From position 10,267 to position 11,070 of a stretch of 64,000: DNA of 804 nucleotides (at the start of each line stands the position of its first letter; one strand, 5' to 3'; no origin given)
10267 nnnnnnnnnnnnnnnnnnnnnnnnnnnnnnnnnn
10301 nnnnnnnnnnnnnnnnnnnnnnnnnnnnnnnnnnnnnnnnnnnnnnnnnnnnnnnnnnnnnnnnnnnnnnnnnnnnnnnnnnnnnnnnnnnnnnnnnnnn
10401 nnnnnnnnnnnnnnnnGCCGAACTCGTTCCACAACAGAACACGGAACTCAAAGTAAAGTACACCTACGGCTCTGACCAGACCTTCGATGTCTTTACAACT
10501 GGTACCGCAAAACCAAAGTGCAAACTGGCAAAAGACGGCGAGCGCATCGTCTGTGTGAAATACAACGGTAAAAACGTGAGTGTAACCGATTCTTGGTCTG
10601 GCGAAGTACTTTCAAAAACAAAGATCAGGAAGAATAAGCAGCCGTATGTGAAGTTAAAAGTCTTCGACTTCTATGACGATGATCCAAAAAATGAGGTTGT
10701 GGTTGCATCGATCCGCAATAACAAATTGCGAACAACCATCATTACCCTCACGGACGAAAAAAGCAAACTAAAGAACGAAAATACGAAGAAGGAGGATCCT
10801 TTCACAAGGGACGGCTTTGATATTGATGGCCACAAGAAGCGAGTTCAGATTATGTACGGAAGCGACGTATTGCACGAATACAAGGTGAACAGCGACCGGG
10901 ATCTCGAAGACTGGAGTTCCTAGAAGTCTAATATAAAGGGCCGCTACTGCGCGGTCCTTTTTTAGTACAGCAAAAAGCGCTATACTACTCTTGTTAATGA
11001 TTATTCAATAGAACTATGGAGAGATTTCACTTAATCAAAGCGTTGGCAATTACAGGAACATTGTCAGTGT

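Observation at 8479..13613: Tandem-duplicated giant secreted beta-helix proteins (CSLREA-motif head, Pmp-like GGxI/FxxN rungs, shared lysine-rich C-terminal module), each with its own copied terminator-promoter unit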

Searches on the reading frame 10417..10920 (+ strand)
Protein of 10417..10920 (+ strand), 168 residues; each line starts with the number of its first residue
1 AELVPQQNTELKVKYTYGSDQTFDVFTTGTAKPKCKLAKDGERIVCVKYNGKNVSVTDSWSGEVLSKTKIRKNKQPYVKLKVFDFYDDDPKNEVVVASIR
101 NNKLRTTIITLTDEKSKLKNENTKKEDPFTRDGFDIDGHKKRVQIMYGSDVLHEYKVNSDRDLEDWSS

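Call 14: search_protein_families(library=pfam, proteins=[window:10417-10920:+], max_evalue=10)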
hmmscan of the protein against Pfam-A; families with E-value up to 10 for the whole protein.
seq(168 aa): 0 families

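Call 15: search_protein_families(library=ncbifam, proteins=[window:10417-10920:+], max_evalue=10)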
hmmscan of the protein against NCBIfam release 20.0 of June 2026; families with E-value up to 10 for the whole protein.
seq(168 aa): 0 families
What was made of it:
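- Closest known: Non-covalent cell-wall binding modules of monoderm bacteria. Different: There is no sequence match to any of them (calls 14, 15).
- Closest known: T9SS C-terminal domain. Different: The module is twice as long, has a different fold, and has no model hit (calls 14, 15).
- There is no hit to the T9SS CTD or any sorting-signal model (calls 14, 15).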

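Call 16: search_solved_structures(query=window:10417-10920:+, max_evalue=10)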
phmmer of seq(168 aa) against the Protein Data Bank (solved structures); distinct sequences matched with E-value up to 10: 1.
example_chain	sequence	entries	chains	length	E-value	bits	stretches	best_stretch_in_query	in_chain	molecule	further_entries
9h6v_D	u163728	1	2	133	1.8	11.6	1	18-73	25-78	Nb-aCERK6-1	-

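Call 17: find_homologous_proteins(query=window:10417-10920:+, max_evalue=0.01)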
Query seq(168 aa): 36 candidates shared short words with the query, none scored E <= 0.01.
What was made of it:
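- Tried and rejected: The word-indexed search of 5.8 billion proteins with the module found nothing (call 17).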

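Call 21: find_related_loci(query=A1, collection=genome_contigs, flank=10000)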
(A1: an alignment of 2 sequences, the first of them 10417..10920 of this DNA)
Query A1 (168 aa) in genome_contigs; peptide patterns used: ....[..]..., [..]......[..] (x = any residue, [..] = any of these).
95 stretches matched a pattern, but none encodes a relative of the query by tblastn (E <= 1e-3).
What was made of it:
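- Tried and rejected: Genome-contig scans: the module alignment A1 found no relative (call 21).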

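Call 26: predict_structure(alignment_id=A1)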
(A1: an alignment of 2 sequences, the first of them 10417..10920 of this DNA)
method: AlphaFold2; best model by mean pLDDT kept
length: 168 residues; sequences in the alignment: 2
mean_pLDDT: 39.1   pTM: 0.33
mean pLDDT of the five models: 39.1, 34.5, 34.0, 32.8, 30.2
residues with pLDDT >= 90: 0; 70-90: 0; 50-70: 23; < 50: 145
segments of 3 or more residues with pLDDT < 50: 1-33, 37-41, 68-168
pLDDT, mean of each block of 10 residues (from residue 1): 29 41 40 49 51 53 55 31 30 39 36 30 36 36 38 38 33
secondary structure, 60 per line:
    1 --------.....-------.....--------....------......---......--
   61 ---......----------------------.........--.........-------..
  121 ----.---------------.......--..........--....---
elements in order: E9-13 E21-25 E34-37 E44-49 E53-58 E64-69 E92-100 E103-111 E141-147 E150-159 E162-165
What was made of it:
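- Tried and rejected: AlphaFold2 with only the two window modules gave pLDDT 39 and was useless (call 26).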

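Call 27: search_protein_representatives(alignment_id=A1)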
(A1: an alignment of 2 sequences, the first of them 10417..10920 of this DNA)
Query: 2 sequences, 168 profile positions. Proteins with E-value up to 0.001 (for the whole library): 48; up to 1e-10: 29; up to 1e-30: 4. The best 48 are listed.
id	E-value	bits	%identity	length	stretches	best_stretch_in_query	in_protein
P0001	2.5e-102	356.1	-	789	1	1-168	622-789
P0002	8.6e-102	354.3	-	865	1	1-168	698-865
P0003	7.6e-37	143.0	-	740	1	2-147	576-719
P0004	5.1e-33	130.6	-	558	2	2-160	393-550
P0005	1.4e-30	122.6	-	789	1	3-161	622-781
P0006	2.4e-28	115.4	-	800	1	4-168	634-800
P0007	2.5e-27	112.1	-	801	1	6-159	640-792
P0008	2.9e-27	111.8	-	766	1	1-148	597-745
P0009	1.5e-25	106.3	-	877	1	2-157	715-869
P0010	9.7e-24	100.4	-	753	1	4-160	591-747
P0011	7.4e-22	94.2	-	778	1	2-160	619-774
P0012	2.9e-21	92.3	-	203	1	6-163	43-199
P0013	5.7e-21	91.4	-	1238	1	5-164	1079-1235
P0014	9.0e-21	90.7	-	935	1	3-159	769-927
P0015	9.5e-20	87.4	-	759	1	6-163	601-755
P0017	1.2e-19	87.1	-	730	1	12-135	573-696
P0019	1.4e-18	83.5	-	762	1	16-158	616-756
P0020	1.7e-18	83.3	-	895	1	2-163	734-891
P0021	2.6e-18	82.7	-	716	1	7-162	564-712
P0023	1.2e-17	80.5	-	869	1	3-165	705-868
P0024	2.4e-17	79.6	-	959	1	3-159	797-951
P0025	2.5e-17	79.5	-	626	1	7-158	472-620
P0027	3.0e-15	72.8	-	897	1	4-144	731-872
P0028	3.5e-15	72.5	-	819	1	3-163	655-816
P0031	1.9e-08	50.6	-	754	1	8-151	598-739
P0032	5.5e-08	49.1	-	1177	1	4-123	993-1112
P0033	2.5e-07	47.0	-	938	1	11-157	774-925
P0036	1.0e-06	45.0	-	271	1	11-161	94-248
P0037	1.5e-06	44.5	-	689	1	2-163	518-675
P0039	1.4e-05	41.3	-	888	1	1-152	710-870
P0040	5.8e-05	39.3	-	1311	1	6-124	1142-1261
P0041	7.1e-05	39.0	-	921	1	7-158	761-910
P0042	9.6e-05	38.6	-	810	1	10-161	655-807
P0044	1.3e-04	38.2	-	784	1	2-103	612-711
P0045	1.9e-04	37.6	-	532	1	6-125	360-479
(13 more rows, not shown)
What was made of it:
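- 10417..10920 (+): C-terminal module of gene 1 (residues 622-789, 168 aa). Uncatalogued all-beta domain of about four propeller-type blades; pI 8.9. 48 cluster representatives in 1.84 billion (call 27).
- An exhaustive HMMER scan of 1.84 billion representatives found 48 proteins at E<=1e-3 (call 27).
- Tried and rejected: That index evidently misses this family; the exhaustive HMMER scan (call 27) was what worked.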

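Call 35: find_homologous_proteins(query=A2, max_evalue=0.001)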
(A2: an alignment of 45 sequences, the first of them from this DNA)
Query A2 (45 sequences) (168 aa, profile of the alignment): 1 proteins with E <= 0.001 among 1442 candidates.
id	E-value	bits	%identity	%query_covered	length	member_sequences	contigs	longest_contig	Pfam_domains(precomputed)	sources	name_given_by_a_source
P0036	6.3e-35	138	25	62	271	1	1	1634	-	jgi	jgi:hypothetical protein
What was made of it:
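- Tried and rejected: With the 45-sequence profile it found only P0036 (call 35).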

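Call 37: find_encoding_contigs(protein=P0036, flank=10000, max_places=6)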
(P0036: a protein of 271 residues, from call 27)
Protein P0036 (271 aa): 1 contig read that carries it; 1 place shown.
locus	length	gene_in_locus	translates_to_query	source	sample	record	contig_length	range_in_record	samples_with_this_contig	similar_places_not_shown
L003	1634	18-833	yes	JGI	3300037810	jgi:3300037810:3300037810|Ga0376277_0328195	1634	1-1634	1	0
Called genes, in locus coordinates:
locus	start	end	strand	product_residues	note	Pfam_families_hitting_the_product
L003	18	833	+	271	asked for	-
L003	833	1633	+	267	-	?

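Call 39: predict_structure(alignment_id=A2)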
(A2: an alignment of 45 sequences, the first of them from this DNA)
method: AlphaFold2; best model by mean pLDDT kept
length: 168 residues; sequences in the alignment: 45
mean_pLDDT: 95.9   pTM: 0.90
mean pLDDT of the five models: 95.9, 95.7, 95.4, 95.4, 94.8
residues with pLDDT >= 90: 157; 70-90: 10; 50-70: 1; < 50: 0
segments of 3 or more residues with pLDDT < 50: none
pLDDT, mean of each block of 10 residues (from residue 1): 97 96 98 97 97 98 98 98 93 97 98 92 96 95 97 96 88
secondary structure, 60 per line:
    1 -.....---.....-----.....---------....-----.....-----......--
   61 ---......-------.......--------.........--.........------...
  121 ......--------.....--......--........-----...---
elements in order: E2-6 E10-14 E20-24 E34-37 E43-47 E53-58 E64-69 E77-83 E92-100 E103-111 E118-126 E135-139 E142-147 E150-157 E163-165
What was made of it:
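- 10417..10920 (+): AlphaFold2 pLDDT 95.9 (call 39).
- On Beta-propeller fold (WD40 / YVTN / PROPPIN-like): 15 strands grouped 3+4+4+4 (call 39).
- AlphaFold2 with 45 sequences gives pLDDT 95.9 and pTM 0.90, with 15 strands (call 39). The monomer model is very confident (pTM 0.90, call 39), and no multimer prediction could be run.
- Tried and rejected: 'Lysine-rich disordered tail' was rejected on the confident fold (call 39).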

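Call 42: fold_search(model_id=the predicted structure, library=pdb)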
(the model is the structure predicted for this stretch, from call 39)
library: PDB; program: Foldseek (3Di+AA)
matches with E <= 10: 1364; with E <= 0.001: 74
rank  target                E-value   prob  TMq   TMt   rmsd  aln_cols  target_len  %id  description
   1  6bk8_M                5.2e-05  1.00  0.39  0.23  10.7       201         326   10  S. cerevisiae spliceosomal post-catalytic P complex (released 2018-02-21)
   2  7mq8_LQ               1.2e-04  1.00  0.55  0.14   4.8       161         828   12  Cryo-EM structure of the human SSU processome, state pre-A1 (released 2021-09-22)
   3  7mqa_LQ               1.5e-04  1.00  0.56  0.14   4.8       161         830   12  Cryo-EM structure of the human SSU processome, state post-A1 (released 2021-09-22)
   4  6klr_A                1.6e-04  1.00  0.58  0.36   4.7       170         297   12  Crystal structure of human WIPI3 in complex with the WIR-peptide from ATG2A (released 2020-04-29)
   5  5xjc_E                1.6e-04  1.00  0.40  0.26  11.0       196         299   13  Cryo-EM structure of the human spliceosome just prior to exon ligation at 3.6 angstrom (released 2017-07-05)
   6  7seu_D                1.6e-04  1.00  0.47  0.29  10.0       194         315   15  Crystal structure of E coli contaminant protein YncE co-purified with a plant protein (released 2022-04-20)
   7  3zwl_B                1.9e-04  1.00  0.60  0.33   5.1       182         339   13  Structure of eukaryotic translation initiation factor eIF3i complex with eIF3b C-terminus (655-700) (released 2011-10-05)
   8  8zqg_B                2.1e-04  1.00  0.64  0.38   4.7       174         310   11  Crystal structure of WIPI3 in complex with ATG16L1 (released 2025-01-01)
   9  3zwl_D                2.3e-04  1.00  0.60  0.32   5.8       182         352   12  Structure of eukaryotic translation initiation factor eIF3i complex with eIF3b C-terminus (655-700) (released 2011-10-05)
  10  6jlq_C                2.3e-04  1.00  0.53  0.26   5.6       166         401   10  Crystal structure of human USP46-WDR48-WDR20 complex (released 2019-07-10)
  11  9rsc_7                2.3e-04  1.00  0.39  0.20  10.9       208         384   11  Ternary complex of an improved charged molecular glue degrader ZZ2-SO2H, BRD4(BD1) neosubstrate, and the CTLH E3 ligas (released 2026-04-08)
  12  5ov3_A                2.5e-04  1.00  0.41  0.23  10.8       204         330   11  Structure of the RbBP5 beta-propeller domain (released 2018-03-28)
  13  8eg0_B                3.1e-04  1.00  0.42  0.25   8.5       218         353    9  CryoEM structure of human METTL1-WDR4 in complex with Lys-tRNA and SAH (released 2023-01-11)
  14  8d9k_B                3.4e-04  1.00  0.43  0.26   8.4       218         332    8  CryoEM structure of human METTL1-WDR4 in complex with Lys-tRNA (released 2023-01-11)
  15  1jju_B                3.6e-04  1.00  0.54  0.31   6.6       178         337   13  Structure of a Quinohemoprotein Amine Dehydrogenase with a Unique Redox Cofactor and Highly Unusual Crosslinking (released 2001-12-12)
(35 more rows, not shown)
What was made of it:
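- On Autotransporter (type V secretion): The modelled C-terminal fold is propeller blades (calls 39, 42).
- The fold class is propeller blades, with Foldseek hits that include the lipid-binding PROPPINs WIPI3, Hsv2 and Atg18 (call 42).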

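Call 48: fold_search(model_id=the predicted structure, library=viral)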
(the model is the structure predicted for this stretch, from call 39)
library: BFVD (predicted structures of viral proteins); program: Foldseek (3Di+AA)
matches with E <= 10: 1077; with E <= 0.001: 16
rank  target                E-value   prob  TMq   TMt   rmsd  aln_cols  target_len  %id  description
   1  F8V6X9                7.3e-05  1.00  0.41  0.21   9.8       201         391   11  WD-repeat family protein [Acanthamoeba polyphaga mimivirus]
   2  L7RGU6                1.1e-04  1.00  0.47  0.25   9.1       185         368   14  WD-repeat family protein [Acanthamoeba polyphaga moumouvirus]
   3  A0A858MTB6            1.1e-04  0.99  0.29  0.15  12.6       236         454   10  (no name in the UniProt tables at hand)
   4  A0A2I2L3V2            2.2e-04  1.00  0.68  0.38   4.0       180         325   16  WD40 domain-containing protein [Orpheovirus IHUMI-LCC2]
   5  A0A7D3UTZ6            2.6e-04  1.00  0.47  0.29   9.8       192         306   12  Lactonase 6-phosphogluconolactonase [Fadolivirus FV1/VV64]
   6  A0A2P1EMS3            2.7e-04  1.00  0.54  0.22   8.4       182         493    9  WD40 repeat protein [Moumouvirus australiensis]
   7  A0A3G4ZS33            2.8e-04  1.00  0.60  0.35   4.6       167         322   18  Uncharacterized protein [Edafosvirus sp.]
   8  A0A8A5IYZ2            3.0e-04  1.00  0.35  0.14  12.0       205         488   12  (no name in the UniProt tables at hand)
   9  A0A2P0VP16            3.9e-04  1.00  0.44  0.11  10.0       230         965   15  TIR/WD40 domain-containing protein [Tetraselmis virus 1]
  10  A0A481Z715            4.5e-04  1.00  0.42  0.18   9.1       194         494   13  Uncharacterized protein [Pithovirus LCPAC104]
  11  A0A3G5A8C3            6.5e-04  1.00  0.54  0.30   7.6       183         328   10  Uncharacterized protein [Hyperionvirus sp.]
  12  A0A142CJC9            7.3e-04  1.00  0.55  0.33   8.1       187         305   10  (no name in the UniProt tables at hand)
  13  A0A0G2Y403            7.7e-04  0.97  0.29  0.12  14.1       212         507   12  WD40 family protein [Acanthamoeba polyphaga mimivirus Kroon]
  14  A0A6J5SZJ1            8.1e-04  1.00  0.59  0.34   5.4       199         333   10  COG3391 Uncharacterized conserved protein [uncultured Caudovirales phage]
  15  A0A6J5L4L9            8.5e-04  0.99  0.31  0.10  12.6       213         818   13  Uncharacterized protein [uncultured Caudovirales phage]
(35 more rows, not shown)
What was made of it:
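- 10417..10920 (+): Foldseek matches WD40, PROPPIN and YncE propellers (calls 42, 48).
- On Beta-propeller fold (WD40 / YVTN / PROPPIN-like): The top 50 PDB and top BFVD Foldseek hits are nearly all propellers with probability 1.0 (calls 42, 48).
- Closest known: WD40 / PROPPIN / YncE-type beta-propellers. Same: Best structural matches: Foldseek probability 1.0, E 5e-5 to 7e-4, TMq up to 0.64 in the PDB (WIPI3) and 0.68 in BFVD (calls 42, 48).
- The best Foldseek hits are WD40, PROPPIN and YncE propellers, TMq up to 0.64-0.68, each covering roughly half of a 7-bladed target (calls 42, 48).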

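Call 50: find_related_loci(query=A3, collection=metagenome_contigs, flank=10000)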
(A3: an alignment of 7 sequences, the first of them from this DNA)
Query A3 (168 aa) in metagenome_contigs; peptide patterns used: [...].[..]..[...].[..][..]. (x = any residue, [..] = any of these).
134 stretches matched a pattern, but none encodes a relative of the query by tblastn (E <= 1e-3).

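Call 51: find_related_loci(query=A3, collection=viral_contigs, flank=10000)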
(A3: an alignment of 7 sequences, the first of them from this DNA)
Query A3 (168 aa) in viral_contigs; peptide patterns used: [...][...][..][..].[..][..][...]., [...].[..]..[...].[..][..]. (x = any residue, [..] = any of these).
31 stretches matched a pattern, but none encodes a relative of the query by tblastn (E <= 1e-3).

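Call 57: list_cluster_members(proteins=[P0001, P0002, P0003, P0005, P0006, P0009, P0011, P0013, P0023, P0040])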
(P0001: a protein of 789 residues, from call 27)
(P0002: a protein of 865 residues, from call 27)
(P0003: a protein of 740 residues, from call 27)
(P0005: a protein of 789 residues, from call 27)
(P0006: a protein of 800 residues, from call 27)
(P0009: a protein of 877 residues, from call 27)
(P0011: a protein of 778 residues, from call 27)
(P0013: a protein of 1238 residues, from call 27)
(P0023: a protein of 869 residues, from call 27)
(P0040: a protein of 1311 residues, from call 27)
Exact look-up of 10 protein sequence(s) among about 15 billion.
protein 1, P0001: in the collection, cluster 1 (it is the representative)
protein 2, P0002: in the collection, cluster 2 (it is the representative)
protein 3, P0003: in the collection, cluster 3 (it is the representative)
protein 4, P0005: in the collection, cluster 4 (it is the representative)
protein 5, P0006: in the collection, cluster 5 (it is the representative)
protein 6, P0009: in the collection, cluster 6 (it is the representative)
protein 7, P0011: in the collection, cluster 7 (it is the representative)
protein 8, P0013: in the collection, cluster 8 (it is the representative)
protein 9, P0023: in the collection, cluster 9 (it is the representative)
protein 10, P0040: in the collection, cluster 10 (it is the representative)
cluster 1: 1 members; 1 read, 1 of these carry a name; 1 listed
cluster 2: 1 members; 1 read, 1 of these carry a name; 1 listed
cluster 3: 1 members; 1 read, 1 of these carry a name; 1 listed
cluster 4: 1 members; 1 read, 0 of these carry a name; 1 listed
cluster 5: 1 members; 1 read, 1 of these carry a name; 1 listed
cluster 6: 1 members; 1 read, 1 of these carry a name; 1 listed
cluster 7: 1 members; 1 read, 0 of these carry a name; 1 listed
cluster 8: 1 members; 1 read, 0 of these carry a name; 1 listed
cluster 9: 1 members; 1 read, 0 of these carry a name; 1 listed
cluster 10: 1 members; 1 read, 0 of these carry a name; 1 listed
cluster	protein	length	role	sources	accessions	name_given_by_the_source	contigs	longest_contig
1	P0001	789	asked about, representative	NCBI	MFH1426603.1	MAG: CSLREA domain-containing protein [Candidatus Kerfeldbacteria bacterium]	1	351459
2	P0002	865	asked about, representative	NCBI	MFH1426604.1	MAG: choice-of-anchor Q domain-containing protein [Candidatus Kerfeldbacteria bacterium]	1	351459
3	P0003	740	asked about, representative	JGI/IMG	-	CSLREA domain-containing protein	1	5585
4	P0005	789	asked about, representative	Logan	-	-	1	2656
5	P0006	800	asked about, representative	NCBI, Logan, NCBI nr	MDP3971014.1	MAG: DUF5011 domain-containing protein [bacterium] | DUF5011 domain-containing protein [bacterium]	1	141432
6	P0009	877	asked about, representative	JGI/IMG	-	CSLREA domain-containing protein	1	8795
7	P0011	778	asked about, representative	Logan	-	-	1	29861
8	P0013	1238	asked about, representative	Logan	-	-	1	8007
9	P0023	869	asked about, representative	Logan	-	-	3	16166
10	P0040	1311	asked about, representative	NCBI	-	-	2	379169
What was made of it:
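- NCBI annotates both proteins by their known domains only (call 57).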

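Call 58: list_cluster_members(proteins=[P0007, P0010, P0014, P0015, P0020, P0024, P0027, P0032, P0037, P0041])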
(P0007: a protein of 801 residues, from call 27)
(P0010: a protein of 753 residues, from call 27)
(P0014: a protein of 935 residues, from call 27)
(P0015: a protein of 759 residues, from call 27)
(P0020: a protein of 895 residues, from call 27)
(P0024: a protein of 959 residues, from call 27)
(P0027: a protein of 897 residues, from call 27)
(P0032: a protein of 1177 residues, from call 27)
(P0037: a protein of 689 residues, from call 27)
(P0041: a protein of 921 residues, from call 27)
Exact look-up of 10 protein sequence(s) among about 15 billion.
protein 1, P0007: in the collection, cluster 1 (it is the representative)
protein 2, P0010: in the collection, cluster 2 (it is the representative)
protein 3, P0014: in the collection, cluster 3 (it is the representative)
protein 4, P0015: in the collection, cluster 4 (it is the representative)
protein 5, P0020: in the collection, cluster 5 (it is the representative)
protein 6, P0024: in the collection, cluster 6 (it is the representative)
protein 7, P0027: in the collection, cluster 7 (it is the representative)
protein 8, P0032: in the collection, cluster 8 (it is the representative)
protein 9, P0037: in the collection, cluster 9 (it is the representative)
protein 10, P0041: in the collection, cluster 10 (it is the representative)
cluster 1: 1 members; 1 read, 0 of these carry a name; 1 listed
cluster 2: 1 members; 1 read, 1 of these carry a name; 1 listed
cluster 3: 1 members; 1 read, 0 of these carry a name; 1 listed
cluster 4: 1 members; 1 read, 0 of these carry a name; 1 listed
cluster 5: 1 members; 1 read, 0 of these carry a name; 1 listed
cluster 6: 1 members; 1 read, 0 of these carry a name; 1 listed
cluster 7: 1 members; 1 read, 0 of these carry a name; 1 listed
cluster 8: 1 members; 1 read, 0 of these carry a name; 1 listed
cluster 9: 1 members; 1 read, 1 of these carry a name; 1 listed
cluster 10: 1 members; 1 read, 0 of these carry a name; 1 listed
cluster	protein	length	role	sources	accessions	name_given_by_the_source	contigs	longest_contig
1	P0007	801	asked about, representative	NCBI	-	-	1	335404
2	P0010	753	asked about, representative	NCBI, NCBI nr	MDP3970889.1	MAG: DUF5011 domain-containing protein [bacterium] | DUF5011 domain-containing protein [bacterium]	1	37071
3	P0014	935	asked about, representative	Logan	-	-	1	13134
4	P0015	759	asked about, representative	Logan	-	-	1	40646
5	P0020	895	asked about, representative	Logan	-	-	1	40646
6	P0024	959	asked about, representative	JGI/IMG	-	-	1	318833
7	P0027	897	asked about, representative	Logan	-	-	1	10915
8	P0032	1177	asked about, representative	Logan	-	-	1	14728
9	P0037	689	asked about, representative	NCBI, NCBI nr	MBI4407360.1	MAG: FG-GAP repeat protein [Candidatus Kerfeldbacteria bacterium] | FG-GAP repeat protein [Candidatus Kerfeldbacteria bacterium]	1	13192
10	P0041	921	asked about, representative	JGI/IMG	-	-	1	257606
